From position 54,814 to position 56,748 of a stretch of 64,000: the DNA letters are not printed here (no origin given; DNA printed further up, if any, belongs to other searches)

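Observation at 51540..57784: Four-gene operon: outer-membrane beta-barrel, periplasmic pentaheme cytochrome c, sensor kinase, sigma-54 response regulator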

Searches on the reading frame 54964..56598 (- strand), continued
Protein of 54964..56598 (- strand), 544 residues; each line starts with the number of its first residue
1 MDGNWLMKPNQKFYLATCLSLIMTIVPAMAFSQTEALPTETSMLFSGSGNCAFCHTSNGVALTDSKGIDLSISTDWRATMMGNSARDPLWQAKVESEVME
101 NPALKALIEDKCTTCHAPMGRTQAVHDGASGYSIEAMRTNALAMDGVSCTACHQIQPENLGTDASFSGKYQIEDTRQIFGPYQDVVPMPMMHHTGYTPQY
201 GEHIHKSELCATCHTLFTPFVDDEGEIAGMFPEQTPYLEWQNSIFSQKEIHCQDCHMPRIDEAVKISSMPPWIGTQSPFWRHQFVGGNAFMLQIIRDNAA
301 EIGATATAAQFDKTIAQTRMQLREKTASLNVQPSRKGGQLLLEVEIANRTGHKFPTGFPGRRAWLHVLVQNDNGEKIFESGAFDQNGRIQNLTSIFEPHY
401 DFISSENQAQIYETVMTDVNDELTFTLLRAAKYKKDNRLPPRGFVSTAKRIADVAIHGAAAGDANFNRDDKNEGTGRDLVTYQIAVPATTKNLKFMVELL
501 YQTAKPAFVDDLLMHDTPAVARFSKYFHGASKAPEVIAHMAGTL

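Call 14: find_encoding_contigs(protein=P0090, flank=8000, max_places=2)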
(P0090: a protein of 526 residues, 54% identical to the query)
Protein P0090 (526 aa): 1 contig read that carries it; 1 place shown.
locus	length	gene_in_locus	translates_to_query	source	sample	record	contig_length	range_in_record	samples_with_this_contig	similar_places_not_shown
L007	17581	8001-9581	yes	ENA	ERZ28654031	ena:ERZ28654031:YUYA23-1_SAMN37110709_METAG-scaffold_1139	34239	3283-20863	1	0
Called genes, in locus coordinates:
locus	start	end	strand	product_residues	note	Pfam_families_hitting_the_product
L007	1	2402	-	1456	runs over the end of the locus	PF16655:PhoD_N, PF16656:Pur_ac_phosph_N (faint), PF09423:PhoD, PF02872:5_nucleotid_C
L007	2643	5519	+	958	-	-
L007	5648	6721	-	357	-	-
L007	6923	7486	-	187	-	PF07152:YaeQ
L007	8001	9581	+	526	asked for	PF14522:Cytochrome_C7 (faint), PF22113:Mtrc-MtrF_II-IV_dom (faint), PF13435:Cytochrome_C554 (faint)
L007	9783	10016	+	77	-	PF04542:Sigma70_r2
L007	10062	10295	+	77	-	PF08281:Sigma70_r4_2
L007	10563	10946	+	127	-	-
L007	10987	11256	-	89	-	-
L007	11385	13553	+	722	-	-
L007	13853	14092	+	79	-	-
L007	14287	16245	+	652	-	-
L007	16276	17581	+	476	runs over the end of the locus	PF07719:TPR_2 (faint), PF13371:TPR_9 (faint), PF13428:TPR_14 (faint), PF13432:TPR_16 (faint), PF00515:TPR_1 (faint), PF13414:TPR_11 (faint), PF14559:TPR_19 (faint), PF13431:TPR_17 (faint)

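Call 34: search_solved_structures(query=A3, max_evalue=1, show_alignments=2)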
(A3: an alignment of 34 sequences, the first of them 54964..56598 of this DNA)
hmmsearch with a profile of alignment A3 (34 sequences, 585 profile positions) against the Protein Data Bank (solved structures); distinct sequences matched with E-value up to 1: 11.
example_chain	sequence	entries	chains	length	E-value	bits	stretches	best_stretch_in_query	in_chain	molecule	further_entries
5ze8_A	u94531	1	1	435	4.9e-06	28.8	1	306-365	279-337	cytochrome c552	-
3ubr_A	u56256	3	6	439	0.33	12.9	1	223-249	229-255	Cytochrome c-552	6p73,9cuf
8bcx_A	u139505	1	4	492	0.4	12.6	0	227-247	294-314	Nitrite reductase (cytochrome; ammonia-forming)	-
9wt8_A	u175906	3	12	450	0.44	12.4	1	325-366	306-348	Cytochrome c,Multiheme cytochrome c selenoprotein (MccSep)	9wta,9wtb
9wt9_A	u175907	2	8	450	0.49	12.3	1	325-366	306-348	Cytochrome c,Multiheme cytochrome c selenoprotein mutant (MccSep U325A) | Cytochrome c,Multiheme cytochrome c selenoprotein (MccSep)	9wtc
2ptt_A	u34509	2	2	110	0.53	12.2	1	338-413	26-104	CD48 antigen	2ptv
1qdb_A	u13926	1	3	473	0.59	12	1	220-249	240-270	CYTOCHROME C NITRITE REDUCTASE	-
4wjy_A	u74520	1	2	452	0.63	11.9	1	223-248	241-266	Cytochrome c-552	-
2rf7_A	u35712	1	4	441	0.64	11.9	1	220-248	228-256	Cytochrome c-552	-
7o0u_C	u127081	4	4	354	0.68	11.8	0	20-43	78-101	MULTIHEME_CYTC domain-containing protein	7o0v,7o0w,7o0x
1gu6_A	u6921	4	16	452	0.72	11.7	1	223-248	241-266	CYTOCHROME C552 | Cytochrome c-552 | Cytochrome c nitrite reductase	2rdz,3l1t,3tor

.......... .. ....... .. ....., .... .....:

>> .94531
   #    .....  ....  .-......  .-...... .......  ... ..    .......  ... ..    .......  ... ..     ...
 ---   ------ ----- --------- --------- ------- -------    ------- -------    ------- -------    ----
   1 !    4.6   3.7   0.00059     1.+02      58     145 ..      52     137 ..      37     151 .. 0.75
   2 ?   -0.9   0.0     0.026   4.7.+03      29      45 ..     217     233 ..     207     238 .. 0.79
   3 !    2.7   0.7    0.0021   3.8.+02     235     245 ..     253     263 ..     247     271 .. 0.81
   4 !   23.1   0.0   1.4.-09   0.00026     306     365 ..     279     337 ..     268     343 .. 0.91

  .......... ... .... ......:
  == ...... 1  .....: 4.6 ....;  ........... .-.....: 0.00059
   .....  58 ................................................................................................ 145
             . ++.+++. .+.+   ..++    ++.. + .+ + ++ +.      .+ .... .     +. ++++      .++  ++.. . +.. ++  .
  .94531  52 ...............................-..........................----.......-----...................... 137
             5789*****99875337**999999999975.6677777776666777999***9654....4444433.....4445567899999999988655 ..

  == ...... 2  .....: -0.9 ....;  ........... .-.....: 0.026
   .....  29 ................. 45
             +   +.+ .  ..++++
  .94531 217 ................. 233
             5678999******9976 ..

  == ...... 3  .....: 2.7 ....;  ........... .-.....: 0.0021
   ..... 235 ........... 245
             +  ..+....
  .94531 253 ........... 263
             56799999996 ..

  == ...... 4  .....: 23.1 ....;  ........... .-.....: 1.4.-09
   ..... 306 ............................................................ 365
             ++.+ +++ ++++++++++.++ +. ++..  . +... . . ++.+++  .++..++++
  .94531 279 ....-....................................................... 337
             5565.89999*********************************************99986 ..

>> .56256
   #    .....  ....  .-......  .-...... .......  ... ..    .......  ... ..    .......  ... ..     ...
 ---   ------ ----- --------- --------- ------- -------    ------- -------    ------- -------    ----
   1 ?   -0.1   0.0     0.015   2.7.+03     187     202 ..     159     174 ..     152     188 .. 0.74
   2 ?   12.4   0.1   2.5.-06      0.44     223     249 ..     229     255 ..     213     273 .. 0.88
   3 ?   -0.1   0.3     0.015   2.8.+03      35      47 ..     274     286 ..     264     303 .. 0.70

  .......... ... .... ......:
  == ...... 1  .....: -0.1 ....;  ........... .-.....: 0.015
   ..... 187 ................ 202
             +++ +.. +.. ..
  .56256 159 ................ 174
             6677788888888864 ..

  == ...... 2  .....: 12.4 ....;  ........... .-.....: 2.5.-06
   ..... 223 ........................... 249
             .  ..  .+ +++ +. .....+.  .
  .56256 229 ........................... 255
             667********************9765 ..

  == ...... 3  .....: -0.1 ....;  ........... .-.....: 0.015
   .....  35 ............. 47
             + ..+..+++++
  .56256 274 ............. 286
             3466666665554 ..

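Call 46: search_solved_structures(query=A5, max_evalue=1, show_alignments=5)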
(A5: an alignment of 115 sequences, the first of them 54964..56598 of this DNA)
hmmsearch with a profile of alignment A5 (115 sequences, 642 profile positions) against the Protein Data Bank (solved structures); distinct sequences matched with E-value up to 1: 14.
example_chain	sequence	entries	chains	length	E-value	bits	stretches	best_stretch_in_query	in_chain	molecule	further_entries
5ze8_A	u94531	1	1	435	3.3e-05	25.8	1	313-372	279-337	cytochrome c552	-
7eh9_A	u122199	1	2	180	0.00022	23.1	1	566-631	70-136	Basal-body rod modification protein FlgD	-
7bhq_A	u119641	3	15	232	0.00033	22.5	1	566-631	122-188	Basal-body rod modification protein FlgD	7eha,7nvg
3c12_A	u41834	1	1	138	0.0012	20.7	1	571-633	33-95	Flagellar protein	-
3osv_A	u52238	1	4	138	0.0022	19.8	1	575-630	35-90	Flagellar basal-body rod modification protein FlgD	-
3ubr_A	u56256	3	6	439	0.054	15.2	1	230-255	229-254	Cytochrome c-552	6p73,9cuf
4zzf_A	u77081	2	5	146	0.083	14.6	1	576-638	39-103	Flagellar basal body rod modification protein | Basal-body rod modification protein FlgD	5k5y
4zzk_A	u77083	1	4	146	0.083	14.6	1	576-638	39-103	Basal-body rod modification protein FlgD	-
8bcx_A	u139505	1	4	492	0.52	12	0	234-254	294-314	Nitrite reductase (cytochrome; ammonia-forming)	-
5m11_A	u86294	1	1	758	0.52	12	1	551-628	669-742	Immunoreactive 84kD antigen PG93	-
2rf7_A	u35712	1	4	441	0.58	11.8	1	226-255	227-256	Cytochrome c-552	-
1qdb_A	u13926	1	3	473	0.69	11.6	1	227-255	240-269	CYTOCHROME C NITRITE REDUCTASE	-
4wjy_A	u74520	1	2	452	0.84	11.3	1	230-255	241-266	Cytochrome c-552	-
1gu6_A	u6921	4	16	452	0.85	11.3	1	230-255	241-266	CYTOCHROME C552 | Cytochrome c-552 | Cytochrome c nitrite reductase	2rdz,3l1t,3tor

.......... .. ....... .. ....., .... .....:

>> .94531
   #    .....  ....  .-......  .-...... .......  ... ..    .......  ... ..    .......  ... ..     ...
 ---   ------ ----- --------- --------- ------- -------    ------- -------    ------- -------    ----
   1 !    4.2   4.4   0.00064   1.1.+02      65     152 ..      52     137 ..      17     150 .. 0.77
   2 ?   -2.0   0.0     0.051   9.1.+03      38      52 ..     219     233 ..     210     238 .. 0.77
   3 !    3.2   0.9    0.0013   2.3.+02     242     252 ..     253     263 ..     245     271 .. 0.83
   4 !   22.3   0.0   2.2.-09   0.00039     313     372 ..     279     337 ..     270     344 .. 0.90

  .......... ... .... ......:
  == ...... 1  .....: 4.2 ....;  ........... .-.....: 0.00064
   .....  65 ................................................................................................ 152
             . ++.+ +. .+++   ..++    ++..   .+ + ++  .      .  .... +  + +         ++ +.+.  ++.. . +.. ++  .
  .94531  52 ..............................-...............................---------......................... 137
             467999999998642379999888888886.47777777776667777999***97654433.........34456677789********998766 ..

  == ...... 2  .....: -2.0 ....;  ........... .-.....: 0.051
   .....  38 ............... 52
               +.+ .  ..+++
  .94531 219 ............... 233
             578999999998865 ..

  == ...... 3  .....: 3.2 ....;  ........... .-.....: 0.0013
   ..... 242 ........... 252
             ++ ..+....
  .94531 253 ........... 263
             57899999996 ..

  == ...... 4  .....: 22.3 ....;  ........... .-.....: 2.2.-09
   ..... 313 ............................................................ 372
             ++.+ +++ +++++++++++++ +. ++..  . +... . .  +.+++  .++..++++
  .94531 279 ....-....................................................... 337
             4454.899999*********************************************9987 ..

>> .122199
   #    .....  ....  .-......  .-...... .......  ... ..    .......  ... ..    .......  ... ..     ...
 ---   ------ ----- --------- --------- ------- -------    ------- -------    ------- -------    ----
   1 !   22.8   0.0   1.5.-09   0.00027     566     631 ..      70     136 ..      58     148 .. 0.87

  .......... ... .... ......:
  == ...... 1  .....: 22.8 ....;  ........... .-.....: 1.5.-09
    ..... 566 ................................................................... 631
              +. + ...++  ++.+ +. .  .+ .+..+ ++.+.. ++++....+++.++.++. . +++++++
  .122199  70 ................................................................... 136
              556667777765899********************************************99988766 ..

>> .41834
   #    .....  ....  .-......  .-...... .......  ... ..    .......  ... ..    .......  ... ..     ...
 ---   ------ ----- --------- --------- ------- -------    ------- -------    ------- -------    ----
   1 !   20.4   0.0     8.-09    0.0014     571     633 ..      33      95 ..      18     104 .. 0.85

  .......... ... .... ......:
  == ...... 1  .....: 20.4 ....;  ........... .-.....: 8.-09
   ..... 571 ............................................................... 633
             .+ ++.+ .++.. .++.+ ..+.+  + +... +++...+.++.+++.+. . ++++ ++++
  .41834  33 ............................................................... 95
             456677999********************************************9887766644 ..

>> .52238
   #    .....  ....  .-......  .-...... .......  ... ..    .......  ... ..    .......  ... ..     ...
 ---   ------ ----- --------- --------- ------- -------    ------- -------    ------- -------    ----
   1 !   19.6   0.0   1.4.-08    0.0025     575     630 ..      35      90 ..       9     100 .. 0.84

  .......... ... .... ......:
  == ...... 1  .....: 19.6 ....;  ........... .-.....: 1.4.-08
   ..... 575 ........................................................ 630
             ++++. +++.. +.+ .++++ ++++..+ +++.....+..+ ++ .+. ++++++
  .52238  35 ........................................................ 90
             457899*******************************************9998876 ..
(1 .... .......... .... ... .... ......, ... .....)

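Call 55: predict_structure(alignment_id=A5)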
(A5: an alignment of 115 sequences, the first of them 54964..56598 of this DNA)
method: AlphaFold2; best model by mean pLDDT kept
length: 544 residues; sequences in the alignment: 115
mean_pLDDT: 95.2   pTM: 0.91
mean pLDDT of the five models: 95.2, 95.1, 94.7, 94.0, 93.9
residues with pLDDT >= 90: 504; 70-90: 25; 50-70: 12; < 50: 3
segments of 3 or more residues with pLDDT < 50: none
pLDDT, mean of each block of 10 residues (from residue 1): 54 82 78 81 98 96 97 96 98 97 95 97 98 98 96 97 97 97 92 97 96 96 94 97 98 95 96 95 95 98 96 98 98 96 98 97 98 97 98 96 98 98 96 98 98 98 96 97 96 98 97 98 98 98 97
secondary structure, 60 per line:
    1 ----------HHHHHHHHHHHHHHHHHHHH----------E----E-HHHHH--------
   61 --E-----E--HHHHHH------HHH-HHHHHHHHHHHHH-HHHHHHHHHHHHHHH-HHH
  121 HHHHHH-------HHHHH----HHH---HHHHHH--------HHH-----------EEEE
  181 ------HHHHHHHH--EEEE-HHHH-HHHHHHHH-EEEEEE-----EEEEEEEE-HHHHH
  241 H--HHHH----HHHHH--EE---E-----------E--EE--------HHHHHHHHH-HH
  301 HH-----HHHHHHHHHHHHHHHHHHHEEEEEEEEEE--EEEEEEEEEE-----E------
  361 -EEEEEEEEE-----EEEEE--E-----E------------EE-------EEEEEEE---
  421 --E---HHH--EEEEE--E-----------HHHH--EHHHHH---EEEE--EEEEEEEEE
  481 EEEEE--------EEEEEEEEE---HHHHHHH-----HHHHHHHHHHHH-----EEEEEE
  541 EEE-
elements in order: H11-30 H48-52 H72-77 H88-100 H102-116 H118-126 H134-138 H149-154 E177-180 H187-194 E197-200 H202-205 H207-214 E216-221 E227-234 H236-241 H244-247 H252-256 H289-297 H299-302 H308-326 E327-336 E339-348 E362-370 E376-380 E411-417 E432-436 H451-454 H458-462 E466-469 E472-485 E494-502 H506-512 H518-529 E535-543

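Call 59: fold_search(model_id=the predicted structure, library=pdb)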
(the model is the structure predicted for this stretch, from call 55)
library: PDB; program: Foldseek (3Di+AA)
matches with E <= 10: 1131; with E <= 0.001: 1
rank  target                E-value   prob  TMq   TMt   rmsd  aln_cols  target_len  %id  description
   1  5ze8                  1.4e-16  1.00  0.49  0.68   6.0       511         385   15  Crystal structure of a penta-heme cytochrome c552 from Thermochromatium tepidum (released 2018-04-25)
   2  9dfx_B                2.0e-03  0.51  0.12  0.17  12.7       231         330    7  Cryo-EM structure of a SUR1/Kir6.2 ATP-sensitive potassium channel in the presence of Aekatperone in the closed confor (released 2025-02-12)
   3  7kar_D                3.5e-03  0.57  0.15  0.16  12.8       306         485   10  Cryo-EM structure of the Sec complex from S. cerevisiae, Sec63 FN3 mutant, class without Sec62 (released 2021-01-06)
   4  6r4m_A                4.4e-03  0.80  0.14  0.36   9.1       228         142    9  Crystal structure of S. cerevisia Niemann-Pick type C protein NPC2 (released 2019-09-25)
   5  7os1_B                5.3e-03  0.95  0.15  0.06   7.6       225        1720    8  Cryo-EM structure of Brr2 in complex with Fbp21 (released 2022-02-23)
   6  5awr                  6.4e-03  0.23  0.12  0.20  15.6       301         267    9  Crystal structure of the SGIP1 mu homology domain in the P4212 space group (released 2016-07-06)
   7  3spj                  6.8e-03  0.28  0.11  0.16  15.7       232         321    8  Apo inward rectifier potassium channel Kir2.2 I223L mutant (released 2011-08-24)
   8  3spc                  6.8e-03  0.23  0.11  0.16  14.7       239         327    9  Inward rectifier potassium channel Kir2.2 in complex with dioctanoylglycerol pyrophosphate (DGPP) (released 2011-08-24)
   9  6r4n_B                7.2e-03  0.69  0.13  0.34   9.3       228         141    8  Crystal structure of S. cerevisia Niemann-Pick type C protein NPC2 with ergosterol bound (released 2019-09-25)
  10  7kas_D                7.7e-03  0.33  0.14  0.15  13.2       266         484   12  Cryo-EM structure of the Sec complex from S. cerevisiae, Sec63 FN3 mutant, class with Sec62 (released 2021-01-06)
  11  6r4n_E                8.6e-03  0.63  0.12  0.31   8.4       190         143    8  Crystal structure of S. cerevisia Niemann-Pick type C protein NPC2 with ergosterol bound (released 2019-09-25)
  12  3jyc                  8.6e-03  0.28  0.11  0.16  14.4       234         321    8  Crystal structure of the eukaryotic strong inward-rectifier K+ channel Kir2.2 at 3.1 Angstrom resolution (released 2010-01-12)
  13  3isy                  9.8e-03  0.99  0.14  0.53   7.2       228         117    4  Crystal structure of an intracellular proteinase inhibitor (ipi, bsu11130) from bacillus subtilis at 2.61 A resolution (released 2009-09-15)
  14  7u6y_B                9.8e-03  0.51  0.12  0.19  14.0       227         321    7  Cryo-EM structure of the pancreatic ATP-sensitive potassium channel in the presence of glibenclamide and ATP with Kir6 (released 2022-08-31)
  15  7tyt_B                9.8e-03  0.47  0.12  0.18  13.9       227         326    7  Cryo-EM structure of the pancreatic ATP-sensitive potassium channel bound to ATP and repaglinide with Kir6.2-CTD in th (released 2022-08-31)
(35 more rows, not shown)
